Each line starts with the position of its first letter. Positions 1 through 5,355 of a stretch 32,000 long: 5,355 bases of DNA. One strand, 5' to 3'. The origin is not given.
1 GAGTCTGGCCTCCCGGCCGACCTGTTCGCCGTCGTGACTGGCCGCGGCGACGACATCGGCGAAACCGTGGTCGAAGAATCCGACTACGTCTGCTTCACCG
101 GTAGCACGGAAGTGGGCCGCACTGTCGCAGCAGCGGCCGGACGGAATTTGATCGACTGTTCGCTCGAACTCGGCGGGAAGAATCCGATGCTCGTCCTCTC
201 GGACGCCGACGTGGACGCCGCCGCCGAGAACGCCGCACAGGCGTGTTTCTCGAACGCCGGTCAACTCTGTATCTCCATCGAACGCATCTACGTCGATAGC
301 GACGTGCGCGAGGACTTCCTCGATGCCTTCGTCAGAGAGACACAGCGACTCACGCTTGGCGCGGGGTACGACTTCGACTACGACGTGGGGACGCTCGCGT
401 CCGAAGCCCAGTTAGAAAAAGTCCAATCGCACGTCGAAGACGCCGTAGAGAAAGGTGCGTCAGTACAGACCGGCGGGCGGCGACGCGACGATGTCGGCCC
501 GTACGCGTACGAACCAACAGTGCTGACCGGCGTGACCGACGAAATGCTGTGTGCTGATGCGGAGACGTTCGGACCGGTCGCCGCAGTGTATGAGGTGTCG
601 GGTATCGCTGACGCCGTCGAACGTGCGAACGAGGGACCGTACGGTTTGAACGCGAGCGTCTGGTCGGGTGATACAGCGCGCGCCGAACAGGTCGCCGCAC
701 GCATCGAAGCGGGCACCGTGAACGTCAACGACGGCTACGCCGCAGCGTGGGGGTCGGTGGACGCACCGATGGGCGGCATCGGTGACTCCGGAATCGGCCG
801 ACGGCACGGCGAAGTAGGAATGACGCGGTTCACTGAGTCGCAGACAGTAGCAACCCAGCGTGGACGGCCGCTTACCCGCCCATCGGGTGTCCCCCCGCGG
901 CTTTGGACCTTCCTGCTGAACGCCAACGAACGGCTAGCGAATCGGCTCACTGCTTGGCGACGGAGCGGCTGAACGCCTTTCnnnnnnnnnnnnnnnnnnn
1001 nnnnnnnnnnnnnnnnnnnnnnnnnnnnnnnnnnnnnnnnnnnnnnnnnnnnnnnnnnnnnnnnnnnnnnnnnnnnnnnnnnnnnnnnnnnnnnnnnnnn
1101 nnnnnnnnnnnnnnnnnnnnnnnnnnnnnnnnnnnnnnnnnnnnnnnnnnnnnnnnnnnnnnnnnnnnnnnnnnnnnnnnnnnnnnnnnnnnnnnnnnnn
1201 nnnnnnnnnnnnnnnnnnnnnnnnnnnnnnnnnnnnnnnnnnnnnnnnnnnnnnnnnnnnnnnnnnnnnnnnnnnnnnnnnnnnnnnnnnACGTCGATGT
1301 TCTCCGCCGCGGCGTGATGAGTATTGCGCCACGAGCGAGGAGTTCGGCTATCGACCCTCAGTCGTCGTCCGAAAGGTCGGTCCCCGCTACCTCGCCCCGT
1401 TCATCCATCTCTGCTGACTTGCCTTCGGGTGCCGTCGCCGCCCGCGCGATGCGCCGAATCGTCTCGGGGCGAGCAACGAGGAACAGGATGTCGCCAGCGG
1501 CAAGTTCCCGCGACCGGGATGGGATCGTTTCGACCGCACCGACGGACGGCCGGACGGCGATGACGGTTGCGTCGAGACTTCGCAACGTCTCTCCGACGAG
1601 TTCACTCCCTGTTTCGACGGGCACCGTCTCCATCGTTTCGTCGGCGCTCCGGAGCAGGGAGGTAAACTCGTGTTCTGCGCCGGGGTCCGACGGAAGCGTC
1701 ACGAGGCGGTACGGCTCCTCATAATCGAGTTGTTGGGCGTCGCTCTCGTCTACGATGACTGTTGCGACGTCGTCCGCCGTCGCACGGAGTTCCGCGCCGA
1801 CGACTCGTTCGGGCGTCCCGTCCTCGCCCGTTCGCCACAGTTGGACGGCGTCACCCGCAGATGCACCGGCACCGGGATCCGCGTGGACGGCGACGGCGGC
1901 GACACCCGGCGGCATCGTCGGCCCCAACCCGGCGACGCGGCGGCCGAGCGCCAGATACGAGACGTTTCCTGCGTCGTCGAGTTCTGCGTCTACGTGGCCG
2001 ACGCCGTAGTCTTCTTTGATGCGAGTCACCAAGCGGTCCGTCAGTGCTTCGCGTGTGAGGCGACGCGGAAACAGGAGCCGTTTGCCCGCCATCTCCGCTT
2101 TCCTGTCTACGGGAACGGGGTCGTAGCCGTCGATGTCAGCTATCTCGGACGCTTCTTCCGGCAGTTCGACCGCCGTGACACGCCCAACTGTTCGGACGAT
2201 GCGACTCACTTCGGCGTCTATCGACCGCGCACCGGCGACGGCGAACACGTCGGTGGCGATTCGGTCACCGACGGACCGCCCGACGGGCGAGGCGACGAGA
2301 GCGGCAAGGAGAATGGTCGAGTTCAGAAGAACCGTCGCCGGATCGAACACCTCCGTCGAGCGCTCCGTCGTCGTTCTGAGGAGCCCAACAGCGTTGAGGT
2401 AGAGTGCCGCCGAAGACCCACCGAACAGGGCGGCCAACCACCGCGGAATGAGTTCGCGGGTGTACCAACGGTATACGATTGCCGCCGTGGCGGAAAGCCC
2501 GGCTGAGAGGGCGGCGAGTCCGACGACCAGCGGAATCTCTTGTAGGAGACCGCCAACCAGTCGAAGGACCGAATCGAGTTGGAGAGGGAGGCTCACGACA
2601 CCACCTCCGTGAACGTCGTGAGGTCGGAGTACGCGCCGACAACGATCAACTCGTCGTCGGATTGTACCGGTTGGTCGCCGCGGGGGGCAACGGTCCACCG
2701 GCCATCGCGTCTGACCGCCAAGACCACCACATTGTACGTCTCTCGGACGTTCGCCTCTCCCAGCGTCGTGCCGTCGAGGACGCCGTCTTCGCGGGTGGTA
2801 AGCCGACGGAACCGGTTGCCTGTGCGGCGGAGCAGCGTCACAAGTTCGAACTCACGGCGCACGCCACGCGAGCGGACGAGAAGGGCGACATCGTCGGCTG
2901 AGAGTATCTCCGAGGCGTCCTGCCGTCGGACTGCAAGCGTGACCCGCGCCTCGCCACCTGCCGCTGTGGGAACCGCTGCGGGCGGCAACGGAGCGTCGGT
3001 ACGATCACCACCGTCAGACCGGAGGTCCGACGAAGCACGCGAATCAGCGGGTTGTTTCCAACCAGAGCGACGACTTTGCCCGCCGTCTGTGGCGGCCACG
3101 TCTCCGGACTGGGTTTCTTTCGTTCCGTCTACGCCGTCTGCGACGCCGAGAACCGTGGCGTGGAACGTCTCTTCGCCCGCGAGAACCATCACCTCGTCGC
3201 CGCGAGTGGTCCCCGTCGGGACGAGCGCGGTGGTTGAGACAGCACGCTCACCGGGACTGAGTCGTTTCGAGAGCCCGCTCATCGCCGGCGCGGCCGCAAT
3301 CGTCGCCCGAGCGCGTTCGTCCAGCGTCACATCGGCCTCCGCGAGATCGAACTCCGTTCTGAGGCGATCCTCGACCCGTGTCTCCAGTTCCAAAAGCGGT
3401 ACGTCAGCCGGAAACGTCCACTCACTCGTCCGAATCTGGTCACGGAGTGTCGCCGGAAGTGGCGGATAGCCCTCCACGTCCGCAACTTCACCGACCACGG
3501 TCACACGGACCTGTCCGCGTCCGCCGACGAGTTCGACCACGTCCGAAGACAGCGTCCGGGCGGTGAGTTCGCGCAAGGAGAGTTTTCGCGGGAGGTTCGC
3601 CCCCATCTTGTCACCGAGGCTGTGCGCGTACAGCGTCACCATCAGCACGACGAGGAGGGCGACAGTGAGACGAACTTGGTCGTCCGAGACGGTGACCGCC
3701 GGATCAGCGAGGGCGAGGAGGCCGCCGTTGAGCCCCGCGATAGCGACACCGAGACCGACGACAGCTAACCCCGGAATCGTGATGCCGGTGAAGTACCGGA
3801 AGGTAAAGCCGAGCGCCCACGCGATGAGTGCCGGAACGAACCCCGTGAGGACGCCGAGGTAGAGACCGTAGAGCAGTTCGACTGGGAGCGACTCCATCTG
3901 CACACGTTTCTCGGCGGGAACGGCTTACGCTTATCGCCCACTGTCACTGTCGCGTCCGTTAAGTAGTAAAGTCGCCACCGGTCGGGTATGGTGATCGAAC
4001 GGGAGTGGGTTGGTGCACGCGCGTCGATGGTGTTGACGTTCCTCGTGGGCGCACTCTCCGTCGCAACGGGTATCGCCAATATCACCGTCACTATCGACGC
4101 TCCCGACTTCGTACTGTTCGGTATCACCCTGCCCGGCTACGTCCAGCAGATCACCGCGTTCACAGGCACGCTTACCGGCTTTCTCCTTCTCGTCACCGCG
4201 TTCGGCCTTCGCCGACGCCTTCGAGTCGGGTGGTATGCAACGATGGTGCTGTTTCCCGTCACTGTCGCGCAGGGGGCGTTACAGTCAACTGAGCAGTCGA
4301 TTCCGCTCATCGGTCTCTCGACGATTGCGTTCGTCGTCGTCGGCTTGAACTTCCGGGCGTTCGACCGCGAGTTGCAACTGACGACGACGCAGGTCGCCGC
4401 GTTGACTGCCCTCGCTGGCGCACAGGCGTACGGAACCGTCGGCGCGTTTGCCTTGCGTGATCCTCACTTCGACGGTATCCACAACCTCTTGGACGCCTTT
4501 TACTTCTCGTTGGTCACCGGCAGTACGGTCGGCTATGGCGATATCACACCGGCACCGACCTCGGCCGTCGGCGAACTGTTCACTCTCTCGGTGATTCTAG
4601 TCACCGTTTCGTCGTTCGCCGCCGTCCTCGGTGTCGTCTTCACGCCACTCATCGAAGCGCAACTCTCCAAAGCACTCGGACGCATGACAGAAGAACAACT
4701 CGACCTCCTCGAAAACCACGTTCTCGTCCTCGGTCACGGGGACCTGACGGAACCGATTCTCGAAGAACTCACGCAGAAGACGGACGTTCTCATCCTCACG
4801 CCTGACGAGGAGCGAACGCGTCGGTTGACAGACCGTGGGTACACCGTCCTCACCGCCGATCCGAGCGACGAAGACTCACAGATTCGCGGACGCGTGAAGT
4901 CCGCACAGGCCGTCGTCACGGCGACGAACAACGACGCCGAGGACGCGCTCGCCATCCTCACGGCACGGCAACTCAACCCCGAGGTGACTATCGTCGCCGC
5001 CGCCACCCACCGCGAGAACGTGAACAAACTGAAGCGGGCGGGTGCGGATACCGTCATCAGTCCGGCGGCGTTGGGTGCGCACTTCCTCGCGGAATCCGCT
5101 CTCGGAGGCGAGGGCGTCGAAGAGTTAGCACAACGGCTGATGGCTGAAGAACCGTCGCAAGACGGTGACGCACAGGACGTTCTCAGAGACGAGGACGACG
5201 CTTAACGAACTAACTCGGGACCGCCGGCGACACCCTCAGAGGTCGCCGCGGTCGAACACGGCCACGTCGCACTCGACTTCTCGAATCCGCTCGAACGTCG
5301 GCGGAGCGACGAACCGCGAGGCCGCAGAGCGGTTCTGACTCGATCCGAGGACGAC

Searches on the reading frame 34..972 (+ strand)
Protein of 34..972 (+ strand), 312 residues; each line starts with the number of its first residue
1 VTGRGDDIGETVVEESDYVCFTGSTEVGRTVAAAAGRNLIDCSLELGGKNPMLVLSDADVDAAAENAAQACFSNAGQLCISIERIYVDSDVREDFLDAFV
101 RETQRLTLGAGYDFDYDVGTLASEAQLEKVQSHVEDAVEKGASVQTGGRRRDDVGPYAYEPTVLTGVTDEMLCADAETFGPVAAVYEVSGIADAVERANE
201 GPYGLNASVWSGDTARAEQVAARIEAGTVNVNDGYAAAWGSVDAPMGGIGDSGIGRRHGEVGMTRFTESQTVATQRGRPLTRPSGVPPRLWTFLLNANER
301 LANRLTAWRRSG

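Call 3: search_protein_families(library=pfam, proteins=[window:34-972:+], max_evalue=0.01)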
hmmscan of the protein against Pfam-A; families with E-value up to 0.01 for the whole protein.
window:34-972:+ (312 aa): 1 family
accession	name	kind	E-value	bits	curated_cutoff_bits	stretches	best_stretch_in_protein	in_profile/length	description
PF00171.27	Aldedh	-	1.2e-86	291.6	23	1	2-272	190-461/461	Aldehyde dehydrogenase family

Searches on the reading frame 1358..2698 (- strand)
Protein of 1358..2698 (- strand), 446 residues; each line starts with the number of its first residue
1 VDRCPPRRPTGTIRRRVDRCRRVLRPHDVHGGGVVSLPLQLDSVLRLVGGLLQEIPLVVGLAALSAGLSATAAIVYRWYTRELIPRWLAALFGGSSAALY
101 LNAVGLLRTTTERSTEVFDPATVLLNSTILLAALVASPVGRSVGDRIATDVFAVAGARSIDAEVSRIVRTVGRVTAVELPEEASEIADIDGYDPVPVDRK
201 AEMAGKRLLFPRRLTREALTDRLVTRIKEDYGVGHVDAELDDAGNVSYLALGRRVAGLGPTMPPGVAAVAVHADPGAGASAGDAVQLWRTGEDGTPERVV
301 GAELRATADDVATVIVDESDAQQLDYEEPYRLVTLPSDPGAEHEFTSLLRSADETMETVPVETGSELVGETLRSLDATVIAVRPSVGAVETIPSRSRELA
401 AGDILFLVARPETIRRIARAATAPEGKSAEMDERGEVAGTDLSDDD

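Call 3: search_protein_families(library=pfam, proteins=[window:1358-2698:-], max_evalue=0.01)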
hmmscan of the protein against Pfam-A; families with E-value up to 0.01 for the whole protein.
window:1358-2698:- (446 aa): 1 family
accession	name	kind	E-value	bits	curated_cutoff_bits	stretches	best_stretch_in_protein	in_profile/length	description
PF02080.26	TrkA_C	-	1.4e-06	28.5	27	1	358-419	3-68/71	TrkA-C domain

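Call 63: search_protein_families(library=pfam, proteins=[window:1361-2596:-], max_evalue=0.001)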
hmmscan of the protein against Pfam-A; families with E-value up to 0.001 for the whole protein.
window:1361-2596:- (412 aa): 1 family
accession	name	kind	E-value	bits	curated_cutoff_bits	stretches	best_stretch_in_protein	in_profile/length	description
PF02080.26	TrkA_C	-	1.2e-06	28.8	27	1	324-385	3-68/71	TrkA-C domain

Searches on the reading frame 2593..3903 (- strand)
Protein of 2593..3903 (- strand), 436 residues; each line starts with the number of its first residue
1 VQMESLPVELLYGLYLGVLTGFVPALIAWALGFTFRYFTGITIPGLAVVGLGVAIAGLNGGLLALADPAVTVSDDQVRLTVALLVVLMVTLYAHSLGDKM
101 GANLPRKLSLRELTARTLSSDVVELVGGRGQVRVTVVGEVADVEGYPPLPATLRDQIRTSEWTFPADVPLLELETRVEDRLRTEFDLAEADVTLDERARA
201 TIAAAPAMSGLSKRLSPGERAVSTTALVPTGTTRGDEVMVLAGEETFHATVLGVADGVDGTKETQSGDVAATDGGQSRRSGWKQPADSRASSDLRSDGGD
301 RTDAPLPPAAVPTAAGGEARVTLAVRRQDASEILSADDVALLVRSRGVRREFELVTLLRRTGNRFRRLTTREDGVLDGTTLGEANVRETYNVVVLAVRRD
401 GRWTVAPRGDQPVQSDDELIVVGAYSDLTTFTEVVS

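Call 3: search_protein_families(library=pfam, proteins=[window:2593-3903:-], max_evalue=0.01)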
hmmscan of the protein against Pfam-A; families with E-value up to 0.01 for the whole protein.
window:2593-3903:- (436 aa): 1 family
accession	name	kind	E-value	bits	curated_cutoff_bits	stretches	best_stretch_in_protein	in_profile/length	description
PF02080.26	TrkA_C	-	9e-12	45.2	27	1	368-433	4-68/71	TrkA-C domain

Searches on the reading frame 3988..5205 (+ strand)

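Call 21: search_protein_families(library=pfam, proteins=[window:3988-5205:+], max_evalue=0.001)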
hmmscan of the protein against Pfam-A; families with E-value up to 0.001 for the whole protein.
window:3988-5205:+ (405 aa): 3 families
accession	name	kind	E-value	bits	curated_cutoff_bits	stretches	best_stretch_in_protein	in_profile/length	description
PF02254.24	TrkA_N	-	8.4e-27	94.2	23.8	1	245-359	1-116/116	TrkA-N domain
PF07885.22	Ion_trans_2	-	2e-12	47.3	22.5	1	164-220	22-76/79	Ion channel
PF00520.37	Ion_trans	-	0.00033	20.4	25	1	156-218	163-230/241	Ion transport protein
